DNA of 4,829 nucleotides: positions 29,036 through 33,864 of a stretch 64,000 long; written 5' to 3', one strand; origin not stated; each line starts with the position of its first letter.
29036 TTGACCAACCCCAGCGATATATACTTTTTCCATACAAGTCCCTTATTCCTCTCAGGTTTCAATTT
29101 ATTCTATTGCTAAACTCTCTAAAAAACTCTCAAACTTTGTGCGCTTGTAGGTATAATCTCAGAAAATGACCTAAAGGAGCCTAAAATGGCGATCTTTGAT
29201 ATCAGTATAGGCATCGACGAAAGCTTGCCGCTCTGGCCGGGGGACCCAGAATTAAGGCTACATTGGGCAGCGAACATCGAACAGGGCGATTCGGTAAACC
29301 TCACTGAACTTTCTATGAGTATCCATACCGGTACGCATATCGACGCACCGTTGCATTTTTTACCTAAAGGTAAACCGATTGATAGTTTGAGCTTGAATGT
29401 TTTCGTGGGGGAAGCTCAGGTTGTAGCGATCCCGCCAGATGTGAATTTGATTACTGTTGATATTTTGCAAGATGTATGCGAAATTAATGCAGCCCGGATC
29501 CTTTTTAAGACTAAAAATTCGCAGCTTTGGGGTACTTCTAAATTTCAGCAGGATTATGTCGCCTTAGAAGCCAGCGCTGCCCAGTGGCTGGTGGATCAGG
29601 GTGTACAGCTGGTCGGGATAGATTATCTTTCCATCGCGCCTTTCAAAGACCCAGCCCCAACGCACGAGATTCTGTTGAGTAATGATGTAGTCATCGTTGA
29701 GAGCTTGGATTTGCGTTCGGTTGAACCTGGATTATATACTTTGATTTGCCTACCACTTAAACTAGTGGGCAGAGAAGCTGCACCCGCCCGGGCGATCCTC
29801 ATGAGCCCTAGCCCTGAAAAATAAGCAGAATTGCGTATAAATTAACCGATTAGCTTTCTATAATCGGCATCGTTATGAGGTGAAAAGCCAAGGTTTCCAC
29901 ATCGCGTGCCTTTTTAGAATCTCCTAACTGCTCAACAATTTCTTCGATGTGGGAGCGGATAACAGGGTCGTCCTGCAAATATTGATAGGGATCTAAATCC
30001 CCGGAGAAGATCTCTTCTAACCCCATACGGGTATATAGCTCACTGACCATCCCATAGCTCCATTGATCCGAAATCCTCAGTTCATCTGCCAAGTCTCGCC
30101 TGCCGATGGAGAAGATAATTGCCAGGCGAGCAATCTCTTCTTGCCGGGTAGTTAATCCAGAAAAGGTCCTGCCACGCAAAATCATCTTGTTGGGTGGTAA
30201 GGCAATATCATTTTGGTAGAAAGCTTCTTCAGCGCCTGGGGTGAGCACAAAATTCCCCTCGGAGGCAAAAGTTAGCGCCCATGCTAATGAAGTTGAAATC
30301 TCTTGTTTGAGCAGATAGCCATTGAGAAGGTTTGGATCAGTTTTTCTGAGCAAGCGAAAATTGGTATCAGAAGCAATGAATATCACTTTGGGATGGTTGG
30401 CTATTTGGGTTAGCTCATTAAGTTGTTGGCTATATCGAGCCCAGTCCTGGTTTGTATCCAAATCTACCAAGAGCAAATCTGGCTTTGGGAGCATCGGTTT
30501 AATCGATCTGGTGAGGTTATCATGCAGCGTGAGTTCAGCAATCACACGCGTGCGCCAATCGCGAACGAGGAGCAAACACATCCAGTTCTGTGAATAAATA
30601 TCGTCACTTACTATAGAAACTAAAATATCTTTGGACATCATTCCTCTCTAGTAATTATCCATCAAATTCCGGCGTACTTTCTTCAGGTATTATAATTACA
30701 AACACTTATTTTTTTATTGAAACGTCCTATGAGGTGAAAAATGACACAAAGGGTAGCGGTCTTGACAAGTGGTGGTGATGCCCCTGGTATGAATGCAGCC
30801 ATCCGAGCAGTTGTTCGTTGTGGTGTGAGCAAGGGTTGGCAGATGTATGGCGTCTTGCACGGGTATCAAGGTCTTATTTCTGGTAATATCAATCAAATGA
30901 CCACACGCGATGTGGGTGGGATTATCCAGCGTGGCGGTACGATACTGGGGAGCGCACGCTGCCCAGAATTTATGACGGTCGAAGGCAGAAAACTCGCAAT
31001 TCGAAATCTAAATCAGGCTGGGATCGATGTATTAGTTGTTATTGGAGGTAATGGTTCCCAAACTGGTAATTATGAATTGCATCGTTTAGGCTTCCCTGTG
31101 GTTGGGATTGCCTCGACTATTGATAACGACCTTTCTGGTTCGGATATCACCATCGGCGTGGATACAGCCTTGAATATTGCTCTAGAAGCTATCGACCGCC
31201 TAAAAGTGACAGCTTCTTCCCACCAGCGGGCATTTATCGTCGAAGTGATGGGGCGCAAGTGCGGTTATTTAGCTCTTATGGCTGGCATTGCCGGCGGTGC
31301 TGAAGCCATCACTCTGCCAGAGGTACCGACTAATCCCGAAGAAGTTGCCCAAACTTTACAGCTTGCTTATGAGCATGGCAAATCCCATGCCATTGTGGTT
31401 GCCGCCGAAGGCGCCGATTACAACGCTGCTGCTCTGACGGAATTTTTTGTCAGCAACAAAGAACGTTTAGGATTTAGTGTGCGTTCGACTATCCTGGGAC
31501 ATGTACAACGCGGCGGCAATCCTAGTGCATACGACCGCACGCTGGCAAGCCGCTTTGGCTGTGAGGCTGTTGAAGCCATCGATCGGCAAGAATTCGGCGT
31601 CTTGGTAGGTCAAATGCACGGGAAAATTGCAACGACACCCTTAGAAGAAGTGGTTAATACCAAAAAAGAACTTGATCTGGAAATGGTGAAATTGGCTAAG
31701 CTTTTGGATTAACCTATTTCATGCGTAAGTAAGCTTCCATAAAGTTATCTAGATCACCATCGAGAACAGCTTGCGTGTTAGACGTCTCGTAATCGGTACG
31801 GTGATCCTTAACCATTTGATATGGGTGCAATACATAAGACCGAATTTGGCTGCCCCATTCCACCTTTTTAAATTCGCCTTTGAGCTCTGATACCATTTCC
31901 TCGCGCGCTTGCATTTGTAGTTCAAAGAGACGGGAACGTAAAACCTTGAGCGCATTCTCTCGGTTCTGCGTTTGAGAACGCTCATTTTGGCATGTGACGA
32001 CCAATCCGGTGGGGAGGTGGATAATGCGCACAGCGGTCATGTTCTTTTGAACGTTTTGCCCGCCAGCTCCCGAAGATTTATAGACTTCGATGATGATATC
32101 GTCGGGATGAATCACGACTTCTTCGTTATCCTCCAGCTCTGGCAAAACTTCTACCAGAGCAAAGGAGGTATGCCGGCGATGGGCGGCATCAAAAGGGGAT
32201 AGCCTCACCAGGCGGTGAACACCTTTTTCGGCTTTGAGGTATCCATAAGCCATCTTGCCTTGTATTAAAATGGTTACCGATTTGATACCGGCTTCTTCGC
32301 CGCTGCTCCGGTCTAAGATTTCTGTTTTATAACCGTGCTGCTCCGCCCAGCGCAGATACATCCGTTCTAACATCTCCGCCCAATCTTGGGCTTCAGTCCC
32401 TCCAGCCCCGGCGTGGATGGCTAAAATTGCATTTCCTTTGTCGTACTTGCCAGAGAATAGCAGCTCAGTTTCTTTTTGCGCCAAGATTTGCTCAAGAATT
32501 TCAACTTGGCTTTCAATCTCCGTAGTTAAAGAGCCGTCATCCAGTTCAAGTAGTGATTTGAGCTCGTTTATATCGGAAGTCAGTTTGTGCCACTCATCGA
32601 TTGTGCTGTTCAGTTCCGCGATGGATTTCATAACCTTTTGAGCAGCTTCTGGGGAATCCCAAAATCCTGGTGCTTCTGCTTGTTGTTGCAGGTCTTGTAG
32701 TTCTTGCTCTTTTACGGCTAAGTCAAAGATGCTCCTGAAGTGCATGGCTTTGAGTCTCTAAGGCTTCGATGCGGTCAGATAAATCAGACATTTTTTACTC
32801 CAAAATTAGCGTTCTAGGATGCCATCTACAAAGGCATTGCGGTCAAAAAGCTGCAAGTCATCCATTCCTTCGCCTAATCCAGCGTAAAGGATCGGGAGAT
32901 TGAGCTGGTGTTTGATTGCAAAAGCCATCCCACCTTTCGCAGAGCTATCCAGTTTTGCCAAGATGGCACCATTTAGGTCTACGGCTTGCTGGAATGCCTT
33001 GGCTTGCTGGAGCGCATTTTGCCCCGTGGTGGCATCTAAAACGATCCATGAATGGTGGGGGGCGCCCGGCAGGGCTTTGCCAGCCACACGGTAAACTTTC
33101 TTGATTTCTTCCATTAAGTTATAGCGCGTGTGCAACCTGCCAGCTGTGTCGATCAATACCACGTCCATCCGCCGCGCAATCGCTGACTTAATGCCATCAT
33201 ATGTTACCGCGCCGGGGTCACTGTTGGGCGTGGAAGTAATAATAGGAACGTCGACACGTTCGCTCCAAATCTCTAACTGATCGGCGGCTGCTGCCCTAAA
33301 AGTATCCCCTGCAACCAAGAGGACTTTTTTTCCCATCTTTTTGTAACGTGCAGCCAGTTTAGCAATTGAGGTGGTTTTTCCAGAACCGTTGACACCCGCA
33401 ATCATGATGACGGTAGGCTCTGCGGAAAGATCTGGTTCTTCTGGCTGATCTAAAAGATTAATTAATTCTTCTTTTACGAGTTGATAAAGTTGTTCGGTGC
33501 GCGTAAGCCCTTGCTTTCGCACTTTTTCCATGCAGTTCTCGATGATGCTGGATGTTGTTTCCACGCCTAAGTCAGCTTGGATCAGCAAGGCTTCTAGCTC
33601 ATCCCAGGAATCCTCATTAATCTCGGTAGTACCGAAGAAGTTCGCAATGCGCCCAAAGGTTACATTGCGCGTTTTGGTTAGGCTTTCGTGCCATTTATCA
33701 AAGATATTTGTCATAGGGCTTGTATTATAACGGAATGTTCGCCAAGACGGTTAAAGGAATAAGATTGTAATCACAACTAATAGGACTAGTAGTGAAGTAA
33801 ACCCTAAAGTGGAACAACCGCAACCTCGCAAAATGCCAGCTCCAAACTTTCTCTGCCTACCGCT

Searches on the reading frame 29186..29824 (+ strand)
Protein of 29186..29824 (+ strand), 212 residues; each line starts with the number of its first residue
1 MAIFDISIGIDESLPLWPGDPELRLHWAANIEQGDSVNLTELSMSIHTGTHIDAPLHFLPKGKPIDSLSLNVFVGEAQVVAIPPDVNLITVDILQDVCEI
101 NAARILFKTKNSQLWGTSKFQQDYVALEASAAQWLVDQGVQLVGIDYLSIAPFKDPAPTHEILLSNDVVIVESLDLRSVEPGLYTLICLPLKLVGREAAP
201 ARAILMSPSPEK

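Call 17: search_protein_families(library=pfam, proteins=[window:29186-29824:+], max_evalue=0.001)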
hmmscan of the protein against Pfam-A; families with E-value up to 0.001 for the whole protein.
window:29186-29824:+ (212 aa): 1 family
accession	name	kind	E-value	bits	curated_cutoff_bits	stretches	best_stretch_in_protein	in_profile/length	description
PF04199.19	Cyclase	-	4.6e-25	88.9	23.1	1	4-150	1-140/142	Putative cyclase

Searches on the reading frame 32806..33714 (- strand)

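Call 48: search_protein_families(library=pfam, proteins=[window:32806-33714:-], max_evalue=0.0001)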
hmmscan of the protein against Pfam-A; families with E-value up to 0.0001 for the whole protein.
window:32806-33714:- (302 aa): 5 families
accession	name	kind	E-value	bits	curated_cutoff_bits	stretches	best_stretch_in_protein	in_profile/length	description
PF00448.28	SRP54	-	5.5e-75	251.8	22.7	1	100-300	1-195/196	SRP54-type protein, GTPase domain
PF02881.24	SRP54_N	-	4.8e-15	56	22.4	1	22-84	4-75/75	SRP54-type protein, helical bundle domain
PF06414.18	Zeta_toxin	-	4.7e-07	29.9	22.3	1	98-222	14-136/199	Zeta toxin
PF13604.12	AAA_30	-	8.4e-06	26.1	27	1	101-197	19-103/191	AAA domain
PF13207.12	AAA_17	-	8e-05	23.4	27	0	107-201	2-89/136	AAA domain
